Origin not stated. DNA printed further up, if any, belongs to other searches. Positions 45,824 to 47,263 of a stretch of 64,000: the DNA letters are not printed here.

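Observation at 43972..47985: Group-4-type [NiFe] hydrogenase catalytic module in an operon with an HdrB-like CCG protein and no membrane subunits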

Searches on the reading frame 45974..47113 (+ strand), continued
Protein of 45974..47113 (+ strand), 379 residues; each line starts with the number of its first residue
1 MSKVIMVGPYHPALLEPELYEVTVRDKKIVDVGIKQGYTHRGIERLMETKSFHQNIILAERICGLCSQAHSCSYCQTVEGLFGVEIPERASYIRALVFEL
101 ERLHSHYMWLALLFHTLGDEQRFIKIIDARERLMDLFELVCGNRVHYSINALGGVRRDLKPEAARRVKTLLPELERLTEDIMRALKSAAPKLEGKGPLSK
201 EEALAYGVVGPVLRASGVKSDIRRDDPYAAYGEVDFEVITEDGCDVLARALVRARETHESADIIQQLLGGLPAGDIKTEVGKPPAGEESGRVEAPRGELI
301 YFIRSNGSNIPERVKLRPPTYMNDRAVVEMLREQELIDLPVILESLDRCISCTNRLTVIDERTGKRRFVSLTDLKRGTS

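Call 55: find_encoding_contigs(protein=P0157, flank=9000, max_places=1)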
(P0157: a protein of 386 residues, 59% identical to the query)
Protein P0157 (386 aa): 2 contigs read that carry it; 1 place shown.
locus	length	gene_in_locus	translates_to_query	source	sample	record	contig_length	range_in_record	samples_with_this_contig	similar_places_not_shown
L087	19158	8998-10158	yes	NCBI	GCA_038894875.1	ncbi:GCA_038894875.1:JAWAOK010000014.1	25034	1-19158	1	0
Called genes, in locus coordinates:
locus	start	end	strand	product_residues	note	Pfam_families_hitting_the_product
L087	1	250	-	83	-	PF07690:MFS_1 (weak)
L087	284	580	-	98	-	-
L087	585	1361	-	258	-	PF21948:LplA-B_cat, PF03099:BPL_LplA_LipB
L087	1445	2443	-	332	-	PF04055:Radical_SAM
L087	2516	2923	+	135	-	PF01597:GCV_H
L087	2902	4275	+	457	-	PF00890:FAD_binding_2 (faint), PF01262:AlaDh_PNT_C (faint), PF01266:DAO (faint), PF03486:HI0933_like (faint), PF07992:Pyr_redox_2, PF13738:Pyr_redox_3, PF00070:Pyr_redox, PF02852:Pyr_redox_dim, +3 more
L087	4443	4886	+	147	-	PF00037:Fer4 (faint), PF12797:Fer4_2 (weak), PF12837:Fer4_6 (faint), PF13237:Fer4_10 (faint), PF14697:Fer4_21 (faint), PF13187:Fer4_9 (weak), PF13247:Fer4_11, PF12838:Fer4_7 (weak)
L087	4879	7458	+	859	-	PF00662:Proton_antipo_N (weak), PF00361:Proton_antipo_M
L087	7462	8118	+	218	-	PF00329:Complex1_30kDa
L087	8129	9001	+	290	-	PF02754:CCG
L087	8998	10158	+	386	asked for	PF00374:NiFeSe_Hases, PF00346:Complex1_49kDa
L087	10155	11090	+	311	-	PF00146:NADHdh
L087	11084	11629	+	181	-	PF00037:Fer4, PF12797:Fer4_2 (weak), PF12837:Fer4_6, PF13237:Fer4_10, PF14697:Fer4_21, PF12838:Fer4_7, PF13187:Fer4_9 (weak), PF25160:LdpA_Fe-S-bd (weak), +1 more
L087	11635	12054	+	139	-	PF01058:Oxidored_q6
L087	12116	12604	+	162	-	PF01750:HycI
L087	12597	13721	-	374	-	PF00091:Tubulin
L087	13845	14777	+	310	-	PF00753:Lactamase_B, PF23023:Anti-Pycsar_Apyc1, PF12706:Lactamase_B_2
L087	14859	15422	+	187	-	-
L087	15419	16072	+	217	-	-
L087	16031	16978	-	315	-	-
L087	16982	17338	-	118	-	PF01527:HTH_Tnp_1 (faint), PF02796:HTH_7 (faint), PF04218:CENP-B_N (faint), PF13936:HTH_38 (weak), PF13518:HTH_28 (faint), PF13542:HTH_Tnp_ISL3 (faint), PF13384:HTH_23 (weak), PF13936:HTH_38, +3 more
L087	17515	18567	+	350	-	PF09376:NurA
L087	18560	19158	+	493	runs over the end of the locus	PF09378:HAS-barrel, PF01935:DUF87, PF05872:HerA_C (faint)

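Call 70: find_encoding_contigs(protein=P0028, flank=7000, max_places=1)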
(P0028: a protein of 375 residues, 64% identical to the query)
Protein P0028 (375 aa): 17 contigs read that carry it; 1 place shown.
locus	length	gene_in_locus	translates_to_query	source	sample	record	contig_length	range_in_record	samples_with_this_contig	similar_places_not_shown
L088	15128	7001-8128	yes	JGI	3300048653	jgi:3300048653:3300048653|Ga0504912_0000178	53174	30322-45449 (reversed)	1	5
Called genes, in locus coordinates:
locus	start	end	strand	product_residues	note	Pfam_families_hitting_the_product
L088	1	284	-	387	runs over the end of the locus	PF01154:HMG_CoA_synt_N, PF08541:ACP_syn_III_C, PF08540:HMG_CoA_synt_C (weak)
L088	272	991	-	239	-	PF01381:HTH_3, PF13560:HTH_31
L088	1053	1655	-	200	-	PF01381:HTH_3, PF12844:HTH_19 (weak), PF13560:HTH_31, PF00571:CBS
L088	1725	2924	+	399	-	PF01941:AdoMet_Synthase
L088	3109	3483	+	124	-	PF22482:AsnC_trans_reg_3, PF01037:AsnC_trans_reg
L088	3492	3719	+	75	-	PF27357:MJ1579 (weak)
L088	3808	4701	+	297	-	PF01008:IF-2B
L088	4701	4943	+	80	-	PF01883:FeS_assembly_P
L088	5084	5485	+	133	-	PF13247:Fer4_11, PF12838:Fer4_7 (weak), PF12797:Fer4_2 (weak)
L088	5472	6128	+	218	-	PF00329:Complex1_30kDa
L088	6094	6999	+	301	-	PF02754:CCG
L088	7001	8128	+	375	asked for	PF00374:NiFeSe_Hases, PF00346:Complex1_49kDa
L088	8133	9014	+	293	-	PF01058:Oxidored_q6, PF00037:Fer4, PF12797:Fer4_2, PF12837:Fer4_6, PF13237:Fer4_10, PF14697:Fer4_21, PF12838:Fer4_7, PF13187:Fer4_9, +5 more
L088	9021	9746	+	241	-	PF02535:Zip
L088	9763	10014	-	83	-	-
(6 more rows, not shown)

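Call 71: find_encoding_contigs(protein=P0046, flank=7000, max_places=1)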
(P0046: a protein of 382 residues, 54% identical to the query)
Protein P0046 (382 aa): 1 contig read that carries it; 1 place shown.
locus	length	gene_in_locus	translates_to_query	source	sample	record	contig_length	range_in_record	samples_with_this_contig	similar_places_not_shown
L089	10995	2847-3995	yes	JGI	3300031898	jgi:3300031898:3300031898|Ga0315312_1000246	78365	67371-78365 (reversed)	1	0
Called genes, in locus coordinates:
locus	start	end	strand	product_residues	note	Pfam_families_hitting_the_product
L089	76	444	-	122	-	PF01597:GCV_H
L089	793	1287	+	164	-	PF14697:Fer4_21 (faint), PF12797:Fer4_2 (faint), PF13237:Fer4_10 (faint), PF00037:Fer4 (faint), PF12837:Fer4_6 (faint), PF12838:Fer4_7 (weak), PF13247:Fer4_11, PF12838:Fer4_7 (weak), +1 more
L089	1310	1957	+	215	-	PF00329:Complex1_30kDa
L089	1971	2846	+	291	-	PF02754:CCG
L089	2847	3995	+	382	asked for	PF00374:NiFeSe_Hases, PF00346:Complex1_49kDa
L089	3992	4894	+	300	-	PF13187:Fer4_9 (faint), PF01058:Oxidored_q6, PF12838:Fer4_7, PF00037:Fer4, PF12797:Fer4_2 (weak), PF12837:Fer4_6 (weak), PF13237:Fer4_10 (weak), PF14697:Fer4_21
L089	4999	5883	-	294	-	PF01545:Cation_efflux, PF16916:ZT_dimer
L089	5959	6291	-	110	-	PF03551:PadR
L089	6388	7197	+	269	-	PF01135:PCMT (weak), PF13489:Methyltransf_23, PF01209:Ubie_methyltran, PF06325:PrmA, PF13847:Methyltransf_31, PF08241:Methyltransf_11, PF08242:Methyltransf_12, PF13649:Methyltransf_25, +1 more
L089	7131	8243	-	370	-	-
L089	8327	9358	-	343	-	PF00586:AIRS, PF02769:AIRS_C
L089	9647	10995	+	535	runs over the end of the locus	-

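Call 72: find_encoding_contigs(protein=P0031, flank=7000, max_places=1)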
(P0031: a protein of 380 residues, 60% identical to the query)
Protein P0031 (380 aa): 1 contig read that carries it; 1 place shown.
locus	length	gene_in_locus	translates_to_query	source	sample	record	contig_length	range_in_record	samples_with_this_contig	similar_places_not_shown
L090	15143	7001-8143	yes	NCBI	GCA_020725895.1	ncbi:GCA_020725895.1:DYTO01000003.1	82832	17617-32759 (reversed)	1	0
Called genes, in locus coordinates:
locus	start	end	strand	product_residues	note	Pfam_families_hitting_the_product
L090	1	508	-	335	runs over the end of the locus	PF10110:GPDPase_memb (weak)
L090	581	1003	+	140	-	-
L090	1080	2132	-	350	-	PF02729:OTCace_N, PF00185:OTCace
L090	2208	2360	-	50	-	-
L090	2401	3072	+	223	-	-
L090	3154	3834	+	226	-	PF01259:SAICAR_synt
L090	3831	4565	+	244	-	PF01026:TatD_DNase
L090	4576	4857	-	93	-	-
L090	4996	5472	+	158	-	PF14697:Fer4_21 (faint), PF12797:Fer4_2 (faint), PF00037:Fer4 (faint), PF13237:Fer4_10 (weak), PF13247:Fer4_11, PF12838:Fer4_7 (weak)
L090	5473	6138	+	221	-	PF00329:Complex1_30kDa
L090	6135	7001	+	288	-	PF02754:CCG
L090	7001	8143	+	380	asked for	PF00374:NiFeSe_Hases, PF00346:Complex1_49kDa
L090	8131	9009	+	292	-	PF12797:Fer4_2 (faint), PF01058:Oxidored_q6, PF00037:Fer4 (weak), PF13237:Fer4_10, PF14697:Fer4_21, PF12838:Fer4_7, PF13187:Fer4_9, PF00037:Fer4 (weak), +2 more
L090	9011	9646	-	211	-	PF22175:Ogg-HhH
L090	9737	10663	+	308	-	PF22700:MVD-like_N (faint), PF00288:GHMP_kinases_N, PF08544:GHMP_kinases_C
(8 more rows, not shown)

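Call 76: search_protein_families(library=pfam, proteins=[L034:12128-12673:+, L034:12664-13542:+, L034:13608-15890:+, L034:17209-18306:+, L034:18994-20109:+, L009:4482-4919:+, L009:4925-5764:+, L009:5770-6678:+, L011:17511-18791:+, L011:19523-21109:+], max_evalue=0.00001)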
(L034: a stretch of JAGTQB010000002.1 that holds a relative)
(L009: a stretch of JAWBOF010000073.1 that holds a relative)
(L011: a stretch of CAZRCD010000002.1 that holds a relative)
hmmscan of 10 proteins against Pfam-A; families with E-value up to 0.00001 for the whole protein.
L034:12128-12673:+ (181 aa): 3 families
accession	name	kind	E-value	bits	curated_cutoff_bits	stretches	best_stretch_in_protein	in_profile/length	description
PF13183.11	Fer4_8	-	3.4e-12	47.1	27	1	29-91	2-68/68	4Fe-4S dicluster domain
PF13534.11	Fer4_17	-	4.1e-10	40.5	22.2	1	31-91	1-60/61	4Fe-4S dicluster domain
PF13187.11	Fer4_9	-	2.5e-09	37.5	27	1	31-90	1-50/52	4Fe-4S dicluster domain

L034:12664-13542:+ (292 aa): 1 family
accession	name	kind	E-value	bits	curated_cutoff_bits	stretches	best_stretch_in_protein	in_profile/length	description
PF02754.22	CCG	-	1.6e-28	99.1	20.6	2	152-238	3-83/85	Cysteine-rich domain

L034:13608-15890:+ (760 aa): 5 families
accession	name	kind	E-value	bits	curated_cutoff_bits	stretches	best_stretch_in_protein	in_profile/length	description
PF22521.2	HypF_C_2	-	4.4e-62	210.4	27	1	509-751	2-241/241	Carbamoyltransferase, Kae1-like Domain, second subdomain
PF01300.24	Sua5_yciO_yrdC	-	2.4e-40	138.3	25.1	1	211-386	2-178/178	Telomere recombination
PF17788.7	HypF_C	-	1.8e-28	99.6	23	1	401-500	3-99/99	HypF Kae1-like domain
PF07503.17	zf-HYPF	-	2e-28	98.3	23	2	159-191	1-33/34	HypF finger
PF00708.24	Acylphosphatase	-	8e-23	81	22.5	1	4-89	2-85/85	Acylphosphatase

L034:17209-18306:+ (365 aa): 1 family
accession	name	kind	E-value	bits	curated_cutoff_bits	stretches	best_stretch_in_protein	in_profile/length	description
PF01924.21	HypD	-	1.1e-137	459.4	25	1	12-355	3-349/351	Hydrogenase formation hypA family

L034:18994-20109:+ (371 aa): 2 families
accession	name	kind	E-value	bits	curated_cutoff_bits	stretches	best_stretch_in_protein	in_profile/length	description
PF12544.13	LAM_C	-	1.2e-24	87.3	26.7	1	291-346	1-56/127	Lysine-2,3-aminomutase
PF04055.27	Radical_SAM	-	5e-17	63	29.5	1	100-248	3-158/166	Radical SAM superfamily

L009:4482-4919:+ (145 aa): 1 family
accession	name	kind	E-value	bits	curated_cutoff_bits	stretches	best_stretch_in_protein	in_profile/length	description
PF02662.21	FlpD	-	4.9e-57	191.7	22.3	1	12-135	1-123/123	Methyl-viologen-reducing hydrogenase, delta subunit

L009:4925-5764:+ (279 aa): 3 families
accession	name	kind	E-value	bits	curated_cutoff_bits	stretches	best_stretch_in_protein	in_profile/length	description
PF13183.11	Fer4_8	-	9.1e-11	42.6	27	1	137-197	4-68/68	4Fe-4S dicluster domain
PF13534.11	Fer4_17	-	5.3e-10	40.1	22.2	1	138-197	2-60/61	4Fe-4S dicluster domain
PF13187.11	Fer4_9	-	8.9e-10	38.9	27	1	138-196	2-50/52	4Fe-4S dicluster domain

L009:5770-6678:+ (302 aa): 1 family
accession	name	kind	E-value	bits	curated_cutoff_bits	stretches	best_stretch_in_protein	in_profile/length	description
PF02754.22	CCG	-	1.6e-31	108.7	20.6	2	159-249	1-85/85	Cysteine-rich domain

L011:17511-18791:+ (426 aa): 13 families
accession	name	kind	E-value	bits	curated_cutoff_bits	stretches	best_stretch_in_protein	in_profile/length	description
PF14691.11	Fer4_20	-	4e-20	72.2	25.8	1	13-93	29-112/113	Dihydroprymidine dehydrogenase domain II, 4Fe-4S cluster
PF00037.32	Fer4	-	2.6e-14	52.8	21.1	2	354-377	1-24/24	4Fe-4S binding domain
PF12837.12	Fer4_6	-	2.2e-11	43.5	25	2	354-376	2-24/24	4Fe-4S binding domain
PF14697.11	Fer4_21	-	8.9e-11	42.2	35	1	355-408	2-59/59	4Fe-4S dicluster domain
PF07992.20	Pyr_redox_2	-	1.5e-10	41.4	26.1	1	101-257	142-291/291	Pyridine nucleotide-disulphide oxidoreductase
PF12838.12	Fer4_7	-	3.1e-10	40.8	27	1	361-405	2-52/52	4Fe-4S dicluster domain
PF13187.11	Fer4_9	-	4.5e-09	36.7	27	1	361-406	2-52/52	4Fe-4S dicluster domain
PF13450.12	NAD_binding_8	-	1.2e-08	35.6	21.9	1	110-146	1-37/68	NAD(P)-binding Rossmann-like domain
PF13237.11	Fer4_10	-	1.8e-08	34.6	25.5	1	353-402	1-53/53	4Fe-4S dicluster domain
PF25160.1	LdpA_Fe-S-bd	-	3.4e-07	30.4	27.6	1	367-409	9-46/49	LdpA Fe-S cluster-binding domain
PF01266.30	DAO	-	5.1e-07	30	27.9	1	107-141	1-35/353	FAD dependent oxidoreductase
PF12797.12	Fer4_2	-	8.6e-07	29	24.5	0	353-373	2-22/22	4Fe-4S binding domain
PF13484.11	Fer4_16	-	8.6e-06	26.9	30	0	361-381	2-21/66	4Fe-4S double cluster binding domain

L011:19523-21109:+ (529 aa): 11 families
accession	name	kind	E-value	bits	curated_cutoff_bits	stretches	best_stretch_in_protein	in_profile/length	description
PF07992.20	Pyr_redox_2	-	1e-20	74.8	26.1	1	188-432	87-290/291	Pyridine nucleotide-disulphide oxidoreductase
PF00037.32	Fer4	-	5.7e-15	54.9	21.1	1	118-140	2-24/24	4Fe-4S binding domain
PF12838.12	Fer4_7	-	2e-10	41.4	27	0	113-138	27-52/52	4Fe-4S dicluster domain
PF12797.12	Fer4_2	-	3.1e-08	33.5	24.5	0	164-182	3-21/22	4Fe-4S binding domain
PF13459.11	Fer4_15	-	2.8e-07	31.6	22.4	0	166-196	3-32/66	4Fe-4S single cluster domain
PF12837.12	Fer4_6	-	5.7e-07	29.6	25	0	119-139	4-24/24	4Fe-4S binding domain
PF12831.13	FAD_oxidored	-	6.4e-07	29.4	27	1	24-61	2-39/416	FAD dependent oxidoreductase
PF13237.11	Fer4_10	-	1.2e-06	28.7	25.5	1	118-181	3-52/53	4Fe-4S dicluster domain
PF13484.11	Fer4_16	-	1.3e-06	29.5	30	1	123-181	1-63/66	4Fe-4S double cluster binding domain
PF13187.11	Fer4_9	-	1.4e-06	28.6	27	1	123-185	1-51/52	4Fe-4S dicluster domain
PF14697.11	Fer4_21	-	2e-06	28.2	35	0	115-139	32-57/59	4Fe-4S dicluster domain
